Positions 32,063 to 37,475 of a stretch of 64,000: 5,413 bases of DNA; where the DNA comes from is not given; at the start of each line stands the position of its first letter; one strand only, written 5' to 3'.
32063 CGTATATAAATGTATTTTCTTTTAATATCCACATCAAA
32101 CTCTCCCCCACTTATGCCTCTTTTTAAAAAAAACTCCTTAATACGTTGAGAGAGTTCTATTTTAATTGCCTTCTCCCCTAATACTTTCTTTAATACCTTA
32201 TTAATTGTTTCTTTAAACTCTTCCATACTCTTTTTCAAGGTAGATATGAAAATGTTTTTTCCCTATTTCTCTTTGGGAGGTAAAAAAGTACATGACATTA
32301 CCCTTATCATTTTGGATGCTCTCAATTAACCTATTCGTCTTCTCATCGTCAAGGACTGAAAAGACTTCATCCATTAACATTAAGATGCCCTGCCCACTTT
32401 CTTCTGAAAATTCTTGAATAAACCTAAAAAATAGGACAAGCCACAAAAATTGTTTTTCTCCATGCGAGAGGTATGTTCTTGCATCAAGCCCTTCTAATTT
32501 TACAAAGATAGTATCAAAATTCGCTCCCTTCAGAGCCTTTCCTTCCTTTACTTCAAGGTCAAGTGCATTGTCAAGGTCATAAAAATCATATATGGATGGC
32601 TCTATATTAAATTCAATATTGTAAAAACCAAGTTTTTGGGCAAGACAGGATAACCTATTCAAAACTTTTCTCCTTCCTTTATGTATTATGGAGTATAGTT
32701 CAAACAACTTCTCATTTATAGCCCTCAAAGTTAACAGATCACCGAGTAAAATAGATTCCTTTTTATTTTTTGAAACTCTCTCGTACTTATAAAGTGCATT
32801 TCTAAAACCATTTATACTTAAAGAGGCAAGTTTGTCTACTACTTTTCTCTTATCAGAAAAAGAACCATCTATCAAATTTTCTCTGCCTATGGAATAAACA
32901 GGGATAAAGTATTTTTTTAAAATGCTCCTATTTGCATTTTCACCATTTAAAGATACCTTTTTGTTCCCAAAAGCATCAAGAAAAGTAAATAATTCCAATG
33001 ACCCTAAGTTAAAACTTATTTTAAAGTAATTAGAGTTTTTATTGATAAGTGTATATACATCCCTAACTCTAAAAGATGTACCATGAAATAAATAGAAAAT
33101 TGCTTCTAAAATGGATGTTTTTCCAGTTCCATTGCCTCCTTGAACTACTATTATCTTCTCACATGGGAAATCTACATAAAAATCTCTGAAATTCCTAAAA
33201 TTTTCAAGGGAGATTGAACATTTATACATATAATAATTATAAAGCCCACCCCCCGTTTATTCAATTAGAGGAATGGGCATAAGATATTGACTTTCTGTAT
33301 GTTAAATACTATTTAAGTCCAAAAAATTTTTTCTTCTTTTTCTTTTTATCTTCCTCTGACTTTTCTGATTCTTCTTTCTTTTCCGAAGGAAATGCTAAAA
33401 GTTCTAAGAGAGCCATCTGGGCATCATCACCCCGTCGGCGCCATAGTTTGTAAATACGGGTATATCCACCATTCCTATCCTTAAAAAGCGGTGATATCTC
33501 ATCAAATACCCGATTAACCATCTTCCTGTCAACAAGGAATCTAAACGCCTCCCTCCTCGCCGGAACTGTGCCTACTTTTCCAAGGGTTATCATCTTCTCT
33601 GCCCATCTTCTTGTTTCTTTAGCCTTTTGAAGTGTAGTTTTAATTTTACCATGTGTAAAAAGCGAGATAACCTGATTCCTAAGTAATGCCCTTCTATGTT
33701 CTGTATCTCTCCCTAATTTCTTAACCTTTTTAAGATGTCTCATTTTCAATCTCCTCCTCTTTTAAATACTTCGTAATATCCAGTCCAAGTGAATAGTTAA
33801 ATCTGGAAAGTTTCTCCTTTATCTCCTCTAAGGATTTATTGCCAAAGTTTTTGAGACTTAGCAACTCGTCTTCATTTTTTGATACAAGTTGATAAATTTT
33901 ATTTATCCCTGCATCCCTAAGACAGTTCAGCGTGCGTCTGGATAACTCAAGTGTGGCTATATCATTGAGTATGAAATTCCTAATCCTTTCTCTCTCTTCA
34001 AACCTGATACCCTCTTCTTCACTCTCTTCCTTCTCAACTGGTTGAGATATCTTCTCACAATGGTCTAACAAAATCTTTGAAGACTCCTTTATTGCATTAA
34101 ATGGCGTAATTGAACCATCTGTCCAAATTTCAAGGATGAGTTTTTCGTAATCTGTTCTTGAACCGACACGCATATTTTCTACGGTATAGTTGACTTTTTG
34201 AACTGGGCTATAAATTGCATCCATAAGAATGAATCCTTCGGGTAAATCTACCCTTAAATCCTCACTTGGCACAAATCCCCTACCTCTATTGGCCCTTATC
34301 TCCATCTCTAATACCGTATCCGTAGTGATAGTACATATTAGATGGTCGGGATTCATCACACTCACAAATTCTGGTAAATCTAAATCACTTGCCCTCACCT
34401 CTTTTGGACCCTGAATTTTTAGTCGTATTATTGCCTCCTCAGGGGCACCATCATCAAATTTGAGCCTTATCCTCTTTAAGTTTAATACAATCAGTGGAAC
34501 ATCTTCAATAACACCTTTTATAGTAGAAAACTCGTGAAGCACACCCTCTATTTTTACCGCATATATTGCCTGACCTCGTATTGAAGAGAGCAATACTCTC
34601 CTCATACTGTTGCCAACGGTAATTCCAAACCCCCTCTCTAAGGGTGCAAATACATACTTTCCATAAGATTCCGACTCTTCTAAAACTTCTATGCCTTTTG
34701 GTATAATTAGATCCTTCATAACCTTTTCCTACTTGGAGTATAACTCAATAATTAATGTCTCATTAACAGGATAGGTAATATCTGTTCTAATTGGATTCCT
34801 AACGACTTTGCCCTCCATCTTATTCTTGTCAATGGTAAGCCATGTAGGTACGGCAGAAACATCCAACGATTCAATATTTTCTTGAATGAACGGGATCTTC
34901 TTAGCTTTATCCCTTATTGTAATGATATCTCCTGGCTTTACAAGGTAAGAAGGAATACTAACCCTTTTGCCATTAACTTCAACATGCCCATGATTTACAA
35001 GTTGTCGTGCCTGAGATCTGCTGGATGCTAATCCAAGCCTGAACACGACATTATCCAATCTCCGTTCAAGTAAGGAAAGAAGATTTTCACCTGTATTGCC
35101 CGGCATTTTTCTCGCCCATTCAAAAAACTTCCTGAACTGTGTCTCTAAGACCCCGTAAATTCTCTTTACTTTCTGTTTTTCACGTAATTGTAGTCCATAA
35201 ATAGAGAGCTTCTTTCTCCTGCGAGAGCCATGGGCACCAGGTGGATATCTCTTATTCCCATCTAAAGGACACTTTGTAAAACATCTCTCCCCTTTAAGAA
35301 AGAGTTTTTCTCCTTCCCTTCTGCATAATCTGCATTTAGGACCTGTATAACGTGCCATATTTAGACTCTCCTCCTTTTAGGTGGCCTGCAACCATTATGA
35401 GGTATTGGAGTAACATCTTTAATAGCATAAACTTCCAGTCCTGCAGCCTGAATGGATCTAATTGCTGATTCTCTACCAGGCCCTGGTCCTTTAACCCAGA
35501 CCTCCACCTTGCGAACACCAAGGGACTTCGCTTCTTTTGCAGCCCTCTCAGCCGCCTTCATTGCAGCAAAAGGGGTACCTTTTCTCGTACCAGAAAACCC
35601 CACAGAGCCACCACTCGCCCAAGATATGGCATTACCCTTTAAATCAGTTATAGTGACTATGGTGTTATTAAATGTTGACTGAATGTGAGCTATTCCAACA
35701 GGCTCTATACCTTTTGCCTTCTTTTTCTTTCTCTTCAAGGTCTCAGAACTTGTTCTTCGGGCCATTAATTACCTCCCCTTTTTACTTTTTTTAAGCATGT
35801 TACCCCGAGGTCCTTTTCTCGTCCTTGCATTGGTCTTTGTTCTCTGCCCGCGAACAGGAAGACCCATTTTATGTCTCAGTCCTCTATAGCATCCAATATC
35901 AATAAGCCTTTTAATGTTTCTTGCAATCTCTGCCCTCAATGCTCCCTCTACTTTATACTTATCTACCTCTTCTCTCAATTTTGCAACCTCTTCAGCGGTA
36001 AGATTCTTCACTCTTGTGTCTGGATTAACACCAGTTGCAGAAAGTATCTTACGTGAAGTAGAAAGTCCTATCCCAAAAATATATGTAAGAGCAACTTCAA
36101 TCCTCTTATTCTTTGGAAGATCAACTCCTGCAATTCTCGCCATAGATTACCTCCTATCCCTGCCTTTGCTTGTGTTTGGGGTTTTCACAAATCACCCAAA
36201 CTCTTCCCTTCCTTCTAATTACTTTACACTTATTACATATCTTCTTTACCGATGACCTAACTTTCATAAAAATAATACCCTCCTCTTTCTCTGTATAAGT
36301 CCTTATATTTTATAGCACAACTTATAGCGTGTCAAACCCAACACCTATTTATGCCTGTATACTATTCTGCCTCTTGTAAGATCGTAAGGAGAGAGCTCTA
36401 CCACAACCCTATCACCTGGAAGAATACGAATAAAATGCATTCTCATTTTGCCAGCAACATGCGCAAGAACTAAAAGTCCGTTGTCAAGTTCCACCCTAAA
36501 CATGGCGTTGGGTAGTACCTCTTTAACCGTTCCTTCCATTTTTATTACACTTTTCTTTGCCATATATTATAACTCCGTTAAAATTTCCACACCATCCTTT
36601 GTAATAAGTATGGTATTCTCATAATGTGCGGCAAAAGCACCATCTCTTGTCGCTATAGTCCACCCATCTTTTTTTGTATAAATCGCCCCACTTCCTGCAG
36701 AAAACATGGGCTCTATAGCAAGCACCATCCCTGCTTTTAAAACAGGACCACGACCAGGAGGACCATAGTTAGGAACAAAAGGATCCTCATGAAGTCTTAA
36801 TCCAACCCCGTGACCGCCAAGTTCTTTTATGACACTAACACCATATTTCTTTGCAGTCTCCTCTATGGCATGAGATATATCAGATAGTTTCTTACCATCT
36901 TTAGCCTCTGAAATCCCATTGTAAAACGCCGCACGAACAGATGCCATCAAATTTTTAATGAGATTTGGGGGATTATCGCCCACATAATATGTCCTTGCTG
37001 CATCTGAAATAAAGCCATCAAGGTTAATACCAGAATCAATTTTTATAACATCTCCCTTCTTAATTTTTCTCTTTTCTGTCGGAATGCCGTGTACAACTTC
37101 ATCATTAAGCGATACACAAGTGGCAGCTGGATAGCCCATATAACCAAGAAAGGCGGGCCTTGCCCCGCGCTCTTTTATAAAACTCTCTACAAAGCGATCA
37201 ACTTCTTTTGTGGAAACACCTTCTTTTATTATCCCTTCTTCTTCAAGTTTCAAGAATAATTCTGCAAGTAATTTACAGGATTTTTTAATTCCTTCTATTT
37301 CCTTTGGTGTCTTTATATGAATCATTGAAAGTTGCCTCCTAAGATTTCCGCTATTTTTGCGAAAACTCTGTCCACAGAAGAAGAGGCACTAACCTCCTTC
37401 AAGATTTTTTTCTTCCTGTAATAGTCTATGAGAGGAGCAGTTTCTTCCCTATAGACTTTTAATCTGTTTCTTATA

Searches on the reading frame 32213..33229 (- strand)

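Call 65: search_protein_families(library=pfam, proteins=[window:32213-33229:-], max_evalue=0.00001)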
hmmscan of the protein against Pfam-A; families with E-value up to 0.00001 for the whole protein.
window:32213-33229:- (338 aa): 3 families
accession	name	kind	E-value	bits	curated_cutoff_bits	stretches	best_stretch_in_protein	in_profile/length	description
PF02463.25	SMC_N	-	4.7e-18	65.9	40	1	6-320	5-198/220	RecF/RecN/SMC N terminal domain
PF13476.12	AAA_23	-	7.1e-11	43.5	27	1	5-199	1-141/201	AAA domain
PF13175.12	AAA_15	-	1.3e-09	38.6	32.1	1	1-162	1-92/374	AAA ATPase domain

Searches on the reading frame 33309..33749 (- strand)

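Call 95: search_protein_families(library=pfam, proteins=[window:33309-33749:-], max_evalue=0.00001)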
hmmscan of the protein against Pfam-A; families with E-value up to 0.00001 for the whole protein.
window:33309-33749:- (146 aa): 1 family
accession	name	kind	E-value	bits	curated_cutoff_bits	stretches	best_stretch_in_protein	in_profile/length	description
PF01196.24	Ribosomal_L17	-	4.6e-36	124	27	1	22-117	1-96/97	Ribosomal protein L17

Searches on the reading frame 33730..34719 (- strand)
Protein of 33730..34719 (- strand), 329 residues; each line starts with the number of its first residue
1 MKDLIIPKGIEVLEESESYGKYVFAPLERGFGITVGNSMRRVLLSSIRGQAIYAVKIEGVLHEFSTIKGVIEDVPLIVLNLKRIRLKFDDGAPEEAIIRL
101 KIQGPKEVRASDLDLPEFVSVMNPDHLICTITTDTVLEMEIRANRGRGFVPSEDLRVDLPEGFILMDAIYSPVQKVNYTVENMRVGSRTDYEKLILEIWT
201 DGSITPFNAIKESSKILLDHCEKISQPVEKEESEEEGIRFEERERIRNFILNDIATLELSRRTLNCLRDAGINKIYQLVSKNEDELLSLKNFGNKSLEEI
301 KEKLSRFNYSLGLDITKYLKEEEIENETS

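Call 95: search_protein_families(library=pfam, proteins=[window:33730-34719:-], max_evalue=0.00001)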
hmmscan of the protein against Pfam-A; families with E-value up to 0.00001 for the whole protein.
window:33730-34719:- (329 aa): 3 families
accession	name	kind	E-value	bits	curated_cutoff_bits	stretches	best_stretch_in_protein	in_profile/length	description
PF01000.31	RNA_pol_A_bac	-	5.2e-32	111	33.9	1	55-171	1-119/119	RNA polymerase Rpb3/RpoA insert domain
PF01193.29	RNA_pol_L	-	9.4e-25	86.6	24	1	26-221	2-74/74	RNA polymerase Rpb3/Rpb11 dimerisation domain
PF03118.21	RNA_pol_A_CTD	-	3.3e-20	72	23.8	1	244-305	5-66/67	Bacterial RNA polymerase, alpha chain C terminal domain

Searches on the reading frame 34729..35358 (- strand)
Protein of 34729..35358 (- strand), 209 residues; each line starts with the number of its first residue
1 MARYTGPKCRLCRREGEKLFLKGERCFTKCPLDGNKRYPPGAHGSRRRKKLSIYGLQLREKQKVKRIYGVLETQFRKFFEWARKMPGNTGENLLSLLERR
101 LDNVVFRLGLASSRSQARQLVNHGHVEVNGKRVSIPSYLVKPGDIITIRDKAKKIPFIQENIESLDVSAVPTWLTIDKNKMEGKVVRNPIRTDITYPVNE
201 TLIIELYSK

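Call 95: search_protein_families(library=pfam, proteins=[window:34729-35358:-], max_evalue=0.00001)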
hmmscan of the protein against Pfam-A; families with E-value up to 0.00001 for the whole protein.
window:34729-35358:- (209 aa): 2 families
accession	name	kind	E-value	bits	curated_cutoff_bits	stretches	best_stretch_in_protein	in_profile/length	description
PF00163.24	Ribosomal_S4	-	7.8e-34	116.7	23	1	3-98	1-95/95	Ribosomal protein S4/S9 N-terminal domain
PF01479.30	S4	-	4.4e-24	84.4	22.8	1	99-146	1-48/48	S4 domain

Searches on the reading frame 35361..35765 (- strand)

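Call 95: search_protein_families(library=pfam, proteins=[window:35361-35765:-], max_evalue=0.00001)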
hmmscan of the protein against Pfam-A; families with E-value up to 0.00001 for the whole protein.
window:35361-35765:- (134 aa): 1 family
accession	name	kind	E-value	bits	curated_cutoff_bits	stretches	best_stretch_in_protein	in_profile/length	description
PF00411.24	Ribosomal_S11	-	3.2e-48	163.1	25.1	1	24-133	1-110/110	Ribosomal protein S11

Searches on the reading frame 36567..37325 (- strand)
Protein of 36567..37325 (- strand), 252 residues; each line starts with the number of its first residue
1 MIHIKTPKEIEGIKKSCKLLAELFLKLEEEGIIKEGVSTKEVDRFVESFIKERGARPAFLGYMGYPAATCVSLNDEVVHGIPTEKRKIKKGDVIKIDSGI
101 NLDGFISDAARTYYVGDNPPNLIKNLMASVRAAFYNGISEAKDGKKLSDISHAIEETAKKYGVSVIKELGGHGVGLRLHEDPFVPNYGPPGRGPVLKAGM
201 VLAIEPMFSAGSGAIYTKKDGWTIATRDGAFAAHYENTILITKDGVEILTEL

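Call 95: search_protein_families(library=pfam, proteins=[window:36567-37325:-], max_evalue=0.00001)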
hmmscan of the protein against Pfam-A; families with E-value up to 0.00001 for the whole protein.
window:36567-37325:- (252 aa): 1 family
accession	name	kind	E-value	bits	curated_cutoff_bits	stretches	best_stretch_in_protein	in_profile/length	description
PF00557.29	Peptidase_M24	-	1.5e-48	165.8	23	1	11-243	1-208/208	Metallopeptidase family M24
